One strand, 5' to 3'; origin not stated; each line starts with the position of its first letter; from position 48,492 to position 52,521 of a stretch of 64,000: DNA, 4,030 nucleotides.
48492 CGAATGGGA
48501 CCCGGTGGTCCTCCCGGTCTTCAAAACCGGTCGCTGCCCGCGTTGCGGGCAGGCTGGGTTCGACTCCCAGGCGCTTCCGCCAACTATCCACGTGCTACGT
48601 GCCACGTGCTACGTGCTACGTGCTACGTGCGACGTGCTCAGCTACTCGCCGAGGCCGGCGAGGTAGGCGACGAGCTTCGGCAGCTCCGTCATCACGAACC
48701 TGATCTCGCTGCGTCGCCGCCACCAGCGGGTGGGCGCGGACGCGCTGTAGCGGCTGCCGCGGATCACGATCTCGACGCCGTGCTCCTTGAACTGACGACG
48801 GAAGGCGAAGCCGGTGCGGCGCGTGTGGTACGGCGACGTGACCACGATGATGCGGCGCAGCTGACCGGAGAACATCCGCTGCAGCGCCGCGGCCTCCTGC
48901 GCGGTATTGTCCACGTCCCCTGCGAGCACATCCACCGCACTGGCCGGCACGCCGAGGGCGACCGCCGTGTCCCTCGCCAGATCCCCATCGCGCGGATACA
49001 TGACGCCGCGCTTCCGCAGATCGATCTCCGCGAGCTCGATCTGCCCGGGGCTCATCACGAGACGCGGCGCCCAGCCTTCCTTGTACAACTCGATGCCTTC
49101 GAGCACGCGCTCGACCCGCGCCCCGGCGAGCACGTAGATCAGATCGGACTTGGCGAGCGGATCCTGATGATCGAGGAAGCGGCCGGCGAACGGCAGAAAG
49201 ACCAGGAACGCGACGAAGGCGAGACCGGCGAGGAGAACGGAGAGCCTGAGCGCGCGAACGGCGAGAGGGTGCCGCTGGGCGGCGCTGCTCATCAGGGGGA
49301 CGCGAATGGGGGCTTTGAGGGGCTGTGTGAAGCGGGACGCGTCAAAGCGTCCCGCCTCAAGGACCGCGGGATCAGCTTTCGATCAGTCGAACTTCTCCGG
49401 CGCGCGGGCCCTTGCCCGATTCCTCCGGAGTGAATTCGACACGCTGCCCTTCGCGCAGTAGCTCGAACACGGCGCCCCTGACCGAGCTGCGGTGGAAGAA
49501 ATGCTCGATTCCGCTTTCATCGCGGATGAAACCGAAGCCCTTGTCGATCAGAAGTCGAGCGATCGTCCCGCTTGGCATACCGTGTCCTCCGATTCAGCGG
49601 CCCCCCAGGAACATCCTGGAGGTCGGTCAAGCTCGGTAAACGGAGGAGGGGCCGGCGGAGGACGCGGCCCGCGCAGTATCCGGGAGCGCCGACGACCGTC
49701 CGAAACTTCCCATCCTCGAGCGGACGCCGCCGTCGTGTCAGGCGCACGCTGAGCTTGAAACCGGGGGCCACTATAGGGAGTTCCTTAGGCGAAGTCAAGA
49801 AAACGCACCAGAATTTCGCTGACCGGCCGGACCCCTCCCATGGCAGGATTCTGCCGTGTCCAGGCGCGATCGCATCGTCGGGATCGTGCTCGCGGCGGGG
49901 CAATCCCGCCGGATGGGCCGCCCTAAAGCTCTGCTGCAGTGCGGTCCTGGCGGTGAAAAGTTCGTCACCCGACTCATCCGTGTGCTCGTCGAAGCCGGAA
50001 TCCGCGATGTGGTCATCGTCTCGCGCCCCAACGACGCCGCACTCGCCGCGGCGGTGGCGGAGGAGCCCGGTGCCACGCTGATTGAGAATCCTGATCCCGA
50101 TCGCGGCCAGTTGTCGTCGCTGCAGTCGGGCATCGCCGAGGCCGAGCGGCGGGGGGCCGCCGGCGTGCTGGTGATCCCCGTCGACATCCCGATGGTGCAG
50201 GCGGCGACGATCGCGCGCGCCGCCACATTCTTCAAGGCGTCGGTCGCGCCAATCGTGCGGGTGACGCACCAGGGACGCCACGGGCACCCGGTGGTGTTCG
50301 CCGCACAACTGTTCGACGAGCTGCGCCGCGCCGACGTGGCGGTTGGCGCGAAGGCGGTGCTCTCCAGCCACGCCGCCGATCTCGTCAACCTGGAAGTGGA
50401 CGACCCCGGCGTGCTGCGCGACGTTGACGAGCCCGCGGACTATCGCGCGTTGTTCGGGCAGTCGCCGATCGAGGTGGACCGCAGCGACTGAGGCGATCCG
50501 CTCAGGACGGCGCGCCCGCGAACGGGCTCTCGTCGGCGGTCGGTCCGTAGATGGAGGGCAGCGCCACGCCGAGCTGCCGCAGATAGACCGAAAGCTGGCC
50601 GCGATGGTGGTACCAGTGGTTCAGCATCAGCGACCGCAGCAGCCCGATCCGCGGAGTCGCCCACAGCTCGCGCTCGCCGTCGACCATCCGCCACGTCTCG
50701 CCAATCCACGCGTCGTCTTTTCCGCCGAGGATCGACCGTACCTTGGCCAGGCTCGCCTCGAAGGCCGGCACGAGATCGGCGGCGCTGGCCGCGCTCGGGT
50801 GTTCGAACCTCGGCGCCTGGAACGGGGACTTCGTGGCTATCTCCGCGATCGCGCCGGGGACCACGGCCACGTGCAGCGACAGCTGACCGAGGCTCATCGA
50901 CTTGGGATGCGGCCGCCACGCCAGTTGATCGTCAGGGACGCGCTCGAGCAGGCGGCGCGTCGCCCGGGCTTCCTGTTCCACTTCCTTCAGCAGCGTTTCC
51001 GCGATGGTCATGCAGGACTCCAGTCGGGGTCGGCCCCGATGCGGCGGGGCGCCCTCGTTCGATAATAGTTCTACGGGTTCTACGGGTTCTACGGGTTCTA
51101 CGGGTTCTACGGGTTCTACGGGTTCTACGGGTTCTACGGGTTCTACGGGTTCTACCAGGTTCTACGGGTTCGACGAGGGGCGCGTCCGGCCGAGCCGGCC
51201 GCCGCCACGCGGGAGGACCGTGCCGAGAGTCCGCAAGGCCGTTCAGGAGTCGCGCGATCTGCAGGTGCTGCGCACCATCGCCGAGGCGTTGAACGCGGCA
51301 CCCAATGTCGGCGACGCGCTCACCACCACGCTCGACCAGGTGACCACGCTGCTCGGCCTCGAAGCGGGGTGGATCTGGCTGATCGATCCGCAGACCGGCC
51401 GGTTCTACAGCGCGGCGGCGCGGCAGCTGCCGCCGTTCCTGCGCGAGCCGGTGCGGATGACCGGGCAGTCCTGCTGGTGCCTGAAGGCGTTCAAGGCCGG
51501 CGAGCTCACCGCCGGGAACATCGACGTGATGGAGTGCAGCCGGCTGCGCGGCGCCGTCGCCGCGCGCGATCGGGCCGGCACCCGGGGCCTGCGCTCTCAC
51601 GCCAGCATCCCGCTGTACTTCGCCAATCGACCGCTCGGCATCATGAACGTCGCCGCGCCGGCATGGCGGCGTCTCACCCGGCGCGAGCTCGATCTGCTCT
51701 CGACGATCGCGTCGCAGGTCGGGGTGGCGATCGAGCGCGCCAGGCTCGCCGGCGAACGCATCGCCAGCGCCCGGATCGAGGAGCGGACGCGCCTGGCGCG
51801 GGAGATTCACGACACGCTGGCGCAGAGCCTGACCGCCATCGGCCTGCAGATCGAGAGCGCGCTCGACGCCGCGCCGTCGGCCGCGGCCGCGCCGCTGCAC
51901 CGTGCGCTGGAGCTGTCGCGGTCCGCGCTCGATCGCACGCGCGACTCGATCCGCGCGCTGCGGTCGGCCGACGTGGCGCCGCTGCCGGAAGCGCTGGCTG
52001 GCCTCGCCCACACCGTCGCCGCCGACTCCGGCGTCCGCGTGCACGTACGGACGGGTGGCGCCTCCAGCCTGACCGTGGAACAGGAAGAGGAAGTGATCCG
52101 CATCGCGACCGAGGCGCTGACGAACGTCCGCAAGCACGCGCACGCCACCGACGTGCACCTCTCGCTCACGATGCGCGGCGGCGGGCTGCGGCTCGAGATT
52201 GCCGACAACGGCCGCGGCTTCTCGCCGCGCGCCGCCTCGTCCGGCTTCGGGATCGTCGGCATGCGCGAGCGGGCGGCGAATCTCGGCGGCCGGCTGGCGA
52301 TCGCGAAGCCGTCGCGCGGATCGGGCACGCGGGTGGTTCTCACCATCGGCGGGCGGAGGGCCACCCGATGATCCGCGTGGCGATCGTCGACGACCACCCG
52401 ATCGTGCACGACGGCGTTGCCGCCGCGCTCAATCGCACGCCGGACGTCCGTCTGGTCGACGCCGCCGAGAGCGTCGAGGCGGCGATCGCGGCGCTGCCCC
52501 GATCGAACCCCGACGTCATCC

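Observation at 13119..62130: Intergenic spacers across the window are filled with tandem 7-nt (G3N4) and 9-nt repeat arrays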

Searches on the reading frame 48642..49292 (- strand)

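Call 7: search_protein_families(library=pfam, proteins=[window:48642-49292:-])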
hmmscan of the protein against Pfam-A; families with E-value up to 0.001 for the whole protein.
window:48642-49292:- (216 aa): 1 family
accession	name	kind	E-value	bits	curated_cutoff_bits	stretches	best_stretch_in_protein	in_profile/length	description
PF02698.23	DUF218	-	1.2e-16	61.2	27.6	1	50-176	1-105/133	DUF218 domain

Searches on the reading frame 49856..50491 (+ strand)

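Call 45: search_protein_families(library=pfam, proteins=[window:49856-50491:+], max_evalue=0.01)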
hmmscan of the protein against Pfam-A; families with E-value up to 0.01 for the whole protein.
window:49856-50491:+ (211 aa): 3 families
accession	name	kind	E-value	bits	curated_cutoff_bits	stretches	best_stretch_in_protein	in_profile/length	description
PF12804.13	NTP_transf_3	-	8.9e-38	130.4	27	1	9-172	1-157/160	MobA-like NTP transferase domain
PF09837.15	DUF2064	-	0.0026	18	25.8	1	44-126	5-85/120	Uncharacterized protein conserved in bacteria (DUF2064)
PF01128.25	IspD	-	0.0029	17.8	27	1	8-128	2-119/221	2-C-methyl-D-erythritol 4-phosphate cytidylyltransferase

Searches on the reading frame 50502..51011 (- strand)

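Call 45: search_protein_families(library=pfam, proteins=[window:50502-51011:-], max_evalue=0.01)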
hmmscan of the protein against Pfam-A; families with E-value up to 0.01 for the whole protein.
window:50502-51011:- (169 aa): 3 families
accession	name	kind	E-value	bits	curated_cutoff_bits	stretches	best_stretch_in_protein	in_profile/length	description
PF05163.17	DinB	-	3.2e-16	60.2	23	1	5-160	6-158/165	DinB family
PF12867.12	DinB_2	-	4.9e-08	33.9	24.8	1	12-140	3-128/128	DinB superfamily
PF04978.18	MST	-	0.00022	22.1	27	1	8-142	3-142/149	Mycothiol-S-transferase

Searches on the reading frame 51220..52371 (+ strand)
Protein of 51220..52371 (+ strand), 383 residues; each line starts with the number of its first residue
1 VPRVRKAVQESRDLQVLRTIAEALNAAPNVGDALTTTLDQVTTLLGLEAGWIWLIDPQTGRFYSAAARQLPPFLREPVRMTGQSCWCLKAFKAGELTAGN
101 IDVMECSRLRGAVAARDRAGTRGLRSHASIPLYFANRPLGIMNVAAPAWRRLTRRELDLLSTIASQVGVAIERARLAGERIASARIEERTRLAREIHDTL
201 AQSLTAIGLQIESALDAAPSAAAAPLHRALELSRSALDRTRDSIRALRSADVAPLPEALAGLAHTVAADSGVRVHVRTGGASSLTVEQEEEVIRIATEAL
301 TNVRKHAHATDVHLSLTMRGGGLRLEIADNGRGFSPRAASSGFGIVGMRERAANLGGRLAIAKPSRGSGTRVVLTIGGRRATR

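Call 45: search_protein_families(library=pfam, proteins=[window:51220-52371:+], max_evalue=0.01)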
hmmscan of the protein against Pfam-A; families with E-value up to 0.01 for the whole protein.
window:51220-52371:+ (383 aa): 6 families
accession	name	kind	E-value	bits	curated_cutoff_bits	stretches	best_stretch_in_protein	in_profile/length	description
PF13185.12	GAF_2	-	8.5e-17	62.1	28.6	1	30-172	4-136/136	GAF domain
PF07730.19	HisKA_3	-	1.4e-14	54.8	24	1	188-250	1-66/68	Histidine kinase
PF02518.31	HATPase_c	-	1.2e-10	42.3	26.4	1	289-376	3-107/111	Histidine kinase-, DNA gyrase B-, and HSP90-like ATPase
PF01590.32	GAF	-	1.7e-10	42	22.4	1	32-171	4-133/133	GAF domain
PF13492.12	GAF_3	-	1.7e-09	38.6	27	1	31-173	3-129/129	GAF domain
PF13581.12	HATPase_c_2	-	2.6e-06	27.9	27.4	1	282-339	22-84/127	Histidine kinase-like ATPase domain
